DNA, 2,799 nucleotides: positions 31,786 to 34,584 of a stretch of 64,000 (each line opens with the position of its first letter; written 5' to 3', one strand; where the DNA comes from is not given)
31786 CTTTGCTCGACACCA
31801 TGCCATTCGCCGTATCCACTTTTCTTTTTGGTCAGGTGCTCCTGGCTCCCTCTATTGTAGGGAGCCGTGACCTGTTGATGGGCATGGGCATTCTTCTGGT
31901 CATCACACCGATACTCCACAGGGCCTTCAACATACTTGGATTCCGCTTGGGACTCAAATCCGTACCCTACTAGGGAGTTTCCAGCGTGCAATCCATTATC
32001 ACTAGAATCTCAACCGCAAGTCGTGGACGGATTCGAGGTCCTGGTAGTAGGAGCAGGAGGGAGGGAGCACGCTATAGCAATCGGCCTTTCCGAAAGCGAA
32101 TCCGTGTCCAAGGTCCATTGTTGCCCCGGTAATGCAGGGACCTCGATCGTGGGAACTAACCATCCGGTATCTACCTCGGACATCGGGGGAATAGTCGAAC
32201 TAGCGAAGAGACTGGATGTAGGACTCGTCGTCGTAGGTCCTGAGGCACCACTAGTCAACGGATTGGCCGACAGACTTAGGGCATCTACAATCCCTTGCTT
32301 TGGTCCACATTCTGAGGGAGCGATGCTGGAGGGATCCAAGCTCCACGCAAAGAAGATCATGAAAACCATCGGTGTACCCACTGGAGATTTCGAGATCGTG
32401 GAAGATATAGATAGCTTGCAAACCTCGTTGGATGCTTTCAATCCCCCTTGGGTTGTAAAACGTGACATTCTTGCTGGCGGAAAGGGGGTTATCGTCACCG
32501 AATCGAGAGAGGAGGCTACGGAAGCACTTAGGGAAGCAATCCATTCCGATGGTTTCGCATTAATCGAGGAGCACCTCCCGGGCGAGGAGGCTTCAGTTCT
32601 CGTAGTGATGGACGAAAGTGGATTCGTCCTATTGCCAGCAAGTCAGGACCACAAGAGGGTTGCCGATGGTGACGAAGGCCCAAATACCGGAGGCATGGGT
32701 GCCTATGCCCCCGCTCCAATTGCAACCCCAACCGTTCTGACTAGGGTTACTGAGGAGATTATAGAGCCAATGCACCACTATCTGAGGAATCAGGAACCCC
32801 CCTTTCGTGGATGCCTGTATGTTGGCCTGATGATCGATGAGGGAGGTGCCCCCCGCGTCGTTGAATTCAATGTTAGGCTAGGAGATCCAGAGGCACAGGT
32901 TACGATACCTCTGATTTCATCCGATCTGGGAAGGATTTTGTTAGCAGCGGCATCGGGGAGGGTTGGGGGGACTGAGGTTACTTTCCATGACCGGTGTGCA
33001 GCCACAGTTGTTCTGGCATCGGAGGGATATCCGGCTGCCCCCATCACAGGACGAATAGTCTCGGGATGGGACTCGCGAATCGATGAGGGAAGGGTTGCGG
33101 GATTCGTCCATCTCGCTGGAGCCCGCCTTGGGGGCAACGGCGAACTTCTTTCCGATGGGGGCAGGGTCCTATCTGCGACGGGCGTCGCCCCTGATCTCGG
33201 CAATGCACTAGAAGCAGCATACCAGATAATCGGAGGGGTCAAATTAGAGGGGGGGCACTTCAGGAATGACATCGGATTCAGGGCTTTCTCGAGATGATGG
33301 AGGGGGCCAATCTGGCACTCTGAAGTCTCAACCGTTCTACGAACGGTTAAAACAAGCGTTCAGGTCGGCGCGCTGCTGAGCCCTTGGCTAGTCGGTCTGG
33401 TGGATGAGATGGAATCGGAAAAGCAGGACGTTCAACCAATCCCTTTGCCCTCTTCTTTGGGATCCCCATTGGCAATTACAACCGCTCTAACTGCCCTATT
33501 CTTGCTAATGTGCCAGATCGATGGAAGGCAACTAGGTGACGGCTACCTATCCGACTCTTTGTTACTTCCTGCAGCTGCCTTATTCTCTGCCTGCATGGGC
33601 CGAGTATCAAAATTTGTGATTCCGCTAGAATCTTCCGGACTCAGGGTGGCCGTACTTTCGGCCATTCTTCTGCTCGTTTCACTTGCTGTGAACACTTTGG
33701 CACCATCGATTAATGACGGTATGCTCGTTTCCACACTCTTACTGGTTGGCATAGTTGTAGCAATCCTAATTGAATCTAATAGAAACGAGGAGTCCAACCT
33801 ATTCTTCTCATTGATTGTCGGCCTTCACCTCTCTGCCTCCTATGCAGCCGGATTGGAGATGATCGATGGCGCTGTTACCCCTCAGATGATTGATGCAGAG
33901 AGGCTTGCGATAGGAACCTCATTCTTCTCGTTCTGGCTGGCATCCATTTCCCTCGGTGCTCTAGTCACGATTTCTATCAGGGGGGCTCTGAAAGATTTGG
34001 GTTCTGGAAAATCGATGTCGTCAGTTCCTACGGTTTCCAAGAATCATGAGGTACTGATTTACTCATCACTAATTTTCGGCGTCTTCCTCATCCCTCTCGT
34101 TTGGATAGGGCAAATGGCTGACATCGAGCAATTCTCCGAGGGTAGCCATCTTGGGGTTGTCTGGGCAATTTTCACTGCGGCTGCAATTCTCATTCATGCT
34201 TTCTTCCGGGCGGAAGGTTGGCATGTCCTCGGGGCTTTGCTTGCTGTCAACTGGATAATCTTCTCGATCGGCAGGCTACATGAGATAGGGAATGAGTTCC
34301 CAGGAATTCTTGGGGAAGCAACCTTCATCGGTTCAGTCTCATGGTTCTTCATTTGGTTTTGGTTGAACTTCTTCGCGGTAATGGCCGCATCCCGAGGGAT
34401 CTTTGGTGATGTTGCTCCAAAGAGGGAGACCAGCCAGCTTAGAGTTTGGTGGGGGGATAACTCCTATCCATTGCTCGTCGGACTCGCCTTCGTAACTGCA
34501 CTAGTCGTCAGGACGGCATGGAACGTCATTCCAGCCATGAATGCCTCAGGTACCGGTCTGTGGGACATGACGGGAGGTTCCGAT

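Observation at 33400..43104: A 3234-aa AglB: STT3 core embedded between an extra polytopic N-terminal domain and a ~1900-aa repeat-rich, TM-anchored tail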

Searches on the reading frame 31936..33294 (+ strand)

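Call 10: search_protein_families(library=pfam, proteins=[window:31936-33294:+], max_evalue=0.01)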
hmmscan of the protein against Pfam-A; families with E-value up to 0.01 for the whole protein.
window:31936-33294:+ (453 aa): 8 families
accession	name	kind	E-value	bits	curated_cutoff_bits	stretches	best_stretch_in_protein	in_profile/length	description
PF01071.24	GARS_A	-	2e-58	197.9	27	1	133-320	1-194/194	Phosphoribosylglycinamide synthetase, ATP-grasp (A) domain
PF02844.21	GARS_N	-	2.8e-33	115.1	29.5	1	34-132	2-100/100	Phosphoribosylglycinamide synthetase, N domain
PF02843.22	GARS_C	-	9.5e-20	71.2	34.8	1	355-449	1-92/92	Phosphoribosylglycinamide synthetase, C domain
PF02222.28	ATP-grasp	-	1.7e-09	38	27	1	142-235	3-99/179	ATP-grasp domain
PF02655.19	ATP-grasp_3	-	4.9e-06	27.1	23.2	1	163-315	25-157/160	ATP-grasp domain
PF07478.18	Dala_Dala_lig_C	-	0.00022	21.3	24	1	141-230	1-97/204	D-ala D-ala ligase C-terminus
PF08442.15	ATP-grasp_2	-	0.00031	20.8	29.5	1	137-202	6-76/202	ATP-grasp domain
PF02786.22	CPSase_L_D2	-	0.0059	16.6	19.8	1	136-229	3-105/211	Carbamoyl-phosphate synthase L chain, ATP binding domain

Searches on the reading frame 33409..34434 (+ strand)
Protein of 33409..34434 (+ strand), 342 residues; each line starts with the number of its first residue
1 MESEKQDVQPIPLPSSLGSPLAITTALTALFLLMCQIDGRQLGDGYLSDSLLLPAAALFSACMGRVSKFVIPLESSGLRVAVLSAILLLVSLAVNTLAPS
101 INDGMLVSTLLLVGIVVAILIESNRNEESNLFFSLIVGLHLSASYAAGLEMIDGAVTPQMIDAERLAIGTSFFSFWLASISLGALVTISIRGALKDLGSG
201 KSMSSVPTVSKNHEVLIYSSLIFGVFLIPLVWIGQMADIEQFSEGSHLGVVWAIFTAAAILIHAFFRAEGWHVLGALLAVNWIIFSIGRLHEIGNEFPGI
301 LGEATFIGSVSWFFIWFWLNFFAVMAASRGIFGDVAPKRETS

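Call 47: search_protein_families(library=pfam, proteins=[window:33409-34434:+], max_evalue=10)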
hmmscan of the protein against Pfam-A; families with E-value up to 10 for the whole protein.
window:33409-34434:+ (342 aa): 1 family
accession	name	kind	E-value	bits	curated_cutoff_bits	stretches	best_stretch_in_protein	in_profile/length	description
PF20460.3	DUF6713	-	0.32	11.3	27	1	221-280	38-97/117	Family of unknown function (DUF6713)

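Call 54: predict_structure(alignment_id=A2)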
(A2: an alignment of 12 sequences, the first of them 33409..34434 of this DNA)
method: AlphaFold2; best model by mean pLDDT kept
length: 342 residues; sequences in the alignment: 12
mean_pLDDT: 80.3   pTM: 0.79
mean pLDDT of the five models: 80.3, 78.8, 77.1, 71.8, 65.2
residues with pLDDT >= 90: 83; 70-90: 204; 50-70: 40; < 50: 15
segments of 3 or more residues with pLDDT < 50: 1-12, 340-342
pLDDT, mean of each block of 10 residues (from residue 1): 41 67 94 87 79 92 84 80 86 78 80 90 85 94 85 65 84 94 90 58 72 86 93 79 73 93 85 86 86 74 79 87 78 54 42
secondary structure, 60 per line:
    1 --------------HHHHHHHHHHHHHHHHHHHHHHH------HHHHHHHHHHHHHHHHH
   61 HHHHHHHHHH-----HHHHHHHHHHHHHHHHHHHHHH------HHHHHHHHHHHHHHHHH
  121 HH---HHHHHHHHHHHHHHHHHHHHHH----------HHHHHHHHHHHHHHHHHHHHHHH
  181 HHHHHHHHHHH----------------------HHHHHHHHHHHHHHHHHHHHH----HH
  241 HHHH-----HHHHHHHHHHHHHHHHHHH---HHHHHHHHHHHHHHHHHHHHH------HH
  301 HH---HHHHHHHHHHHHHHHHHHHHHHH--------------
elements in order: H15-37 H44-70 H76-97 H104-122 H126-147 H158-191 H214-234 H239-244 H250-268 H272-292 H299-302 H306-328

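Call 59: fold_search(model_id=the predicted structure, library=pdb)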
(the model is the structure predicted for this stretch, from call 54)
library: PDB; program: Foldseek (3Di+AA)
matches with E <= 10: 112; with E <= 0.001: 0
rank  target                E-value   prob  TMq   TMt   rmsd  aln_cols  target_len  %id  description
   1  7vwt_B                1.2e+00  0.10  0.17  0.18  22.6       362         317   15  Carbazole Prenyl Transferase CqsB4 (released 2022-03-23)
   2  8bzy_A                1.6e+00  0.06  0.14  0.12  17.4       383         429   11  Structure of SLC40/ferroportin in complex with vamifeport and synthetic nanobody Sy3 in occluded conformation (released 2023-03-22)
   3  8dl8_A                1.8e+00  0.09  0.19  0.16  16.0       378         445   14  Cryo-EM structure of human ferroportin/slc40 bound to Co2+ in nanodisc (released 2022-12-07)
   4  8otz_C8               1.9e+00  0.04  0.09  0.08  42.1       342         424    8  48-nm repeat of the native axonemal doublet microtubule from bovine sperm (released 2023-11-22)
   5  6n4b_R                2.1e+00  0.09  0.19  0.22  17.5       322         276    9  Cannabinoid Receptor 1-G Protein Complex (released 2019-01-30)
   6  9u80_R                2.6e+00  0.04  0.13  0.12  31.2       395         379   13  Cryo-EM structure of conivaptan-bound human vasopressin V2 receptor complex with Fab (released 2025-12-10)
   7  8ibu_R                2.8e+00  0.07  0.14  0.16  21.1       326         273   12  Cryo-EM structure of the erythromycin-bound motilin receptor-Gq protein complex (released 2023-04-12)
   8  8p6a                  2.8e+00  0.06  0.16  0.14  16.0       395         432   12  cryo-EM structure of human SLC15A4 in outward-open state (released 2023-06-07)
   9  8t4f_B                2.8e+00  0.05  0.15  0.10  28.3       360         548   11  Transporter associated with antigen processing (TAP) bound to the 9-mer peptide RRYQKSTEL (released 2024-06-19)
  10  9j7c_A                2.8e+00  0.04  0.12  0.09  28.6       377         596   11  Arabidopsis high-affinity urea transport DUR3 in the urea-bound occluded conformation, dimeric state (released 2025-05-07)
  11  6ukj_A                3.1e+00  0.05  0.14  0.13  25.8       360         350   14  Single-Particle Cryo-EM Structure of Plasmodium falciparum Chloroquine Resistance Transporter (PfCRT) 7G8 Isoform (released 2019-12-04)
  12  3edv_A                3.1e+00  0.04  0.13  0.14  28.0       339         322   13  Crystal Structure of Repeats 14-16 of Beta2-Spectrin (released 2009-01-20)
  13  7udn_B                3.2e+00  0.10  0.18  0.21  25.9       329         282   11  Crystal structure of designed helical repeat protein RPB_PLP1_R6 in alternative conformation 2 (released 2023-03-22)
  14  7unh_A                3.2e+00  0.07  0.15  0.19  17.5       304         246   12  De novo designed chlorophyll dimer protein in apo state, SP2 (released 2023-04-19)
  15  7znq_Y                3.2e+00  0.06  0.15  0.17  22.6       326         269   13  ABC transporter complex NosDFYL in GDN (released 2022-08-03)
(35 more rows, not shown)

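Call 75: find_homologous_proteins(query=window:33409-34434:+, max_evalue=0.001)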
Query window:33409-34434:+ (342 aa): 2 proteins with E <= 0.001 among 8000 candidates.
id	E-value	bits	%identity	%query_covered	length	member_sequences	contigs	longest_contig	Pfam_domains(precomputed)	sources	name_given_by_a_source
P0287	7.8e-83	296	57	67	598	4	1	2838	PF02516.21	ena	-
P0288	1.8e-53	200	43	72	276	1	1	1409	-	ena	-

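Call 87: fold_search(model_id=the predicted structure, library=viral)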
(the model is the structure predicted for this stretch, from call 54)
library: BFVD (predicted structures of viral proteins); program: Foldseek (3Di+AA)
matches with E <= 10: 55; with E <= 0.001: 0
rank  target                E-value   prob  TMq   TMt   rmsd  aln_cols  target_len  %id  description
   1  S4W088                9.6e-01  0.12  0.16  0.17  18.5       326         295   15  Uncharacterized protein [Pandoravirus salinus]
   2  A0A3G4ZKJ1            1.4e+00  0.12  0.19  0.15  20.9       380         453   12  MFS transporter [Terrestrivirus sp.]
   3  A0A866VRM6            1.5e+00  0.15  0.19  0.23  26.6       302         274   14  G protein-coupled receptor-6.3 [Elephant endotheliotropic herpesvirus 3A]
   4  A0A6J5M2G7            1.6e+00  0.06  0.12  0.09  69.8       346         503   12  Uncharacterized protein [uncultured Caudovirales phage]
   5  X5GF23                1.7e+00  0.04  0.12  0.07  25.5       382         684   11  p74 [Nilaparvata lugens endogenous nudivirus]
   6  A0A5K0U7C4            2.3e+00  0.12  0.19  0.22  17.2       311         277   12  Uncharacterized protein [Yasminevirus sp. GU-2018]
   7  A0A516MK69            2.5e+00  0.07  0.13  0.14  23.7       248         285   10  (no name in the UniProt tables at hand)
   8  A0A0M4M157            2.6e+00  0.06  0.17  0.17  16.8       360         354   12  ORF58 [Felid gammaherpesvirus 1]
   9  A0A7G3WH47            2.6e+00  0.02  0.08  0.07  62.0       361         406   10  Uncharacterized protein [Arthronema virus TR020]
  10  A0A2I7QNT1            3.1e+00  0.05  0.15  0.13  26.3       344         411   15  (no name in the UniProt tables at hand)
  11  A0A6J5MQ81            3.8e+00  0.04  0.15  0.10  27.4       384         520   12  Uncharacterized protein [uncultured Caudovirales phage]
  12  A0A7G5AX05            3.9e+00  0.08  0.19  0.12  22.3       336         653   14  MC006L [Molluscum contagiosum virus subtype 1]
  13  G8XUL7                3.9e+00  0.05  0.14  0.15  21.7       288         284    9  Membrane protein A39 [Aotine betaherpesvirus 1]
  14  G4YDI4                4.3e+00  0.04  0.11  0.14  20.5       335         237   13  (no name in the UniProt tables at hand)
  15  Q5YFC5                4.4e+00  0.04  0.14  0.15  43.2       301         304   13  Uncharacterized protein [Singapore grouper iridovirus]
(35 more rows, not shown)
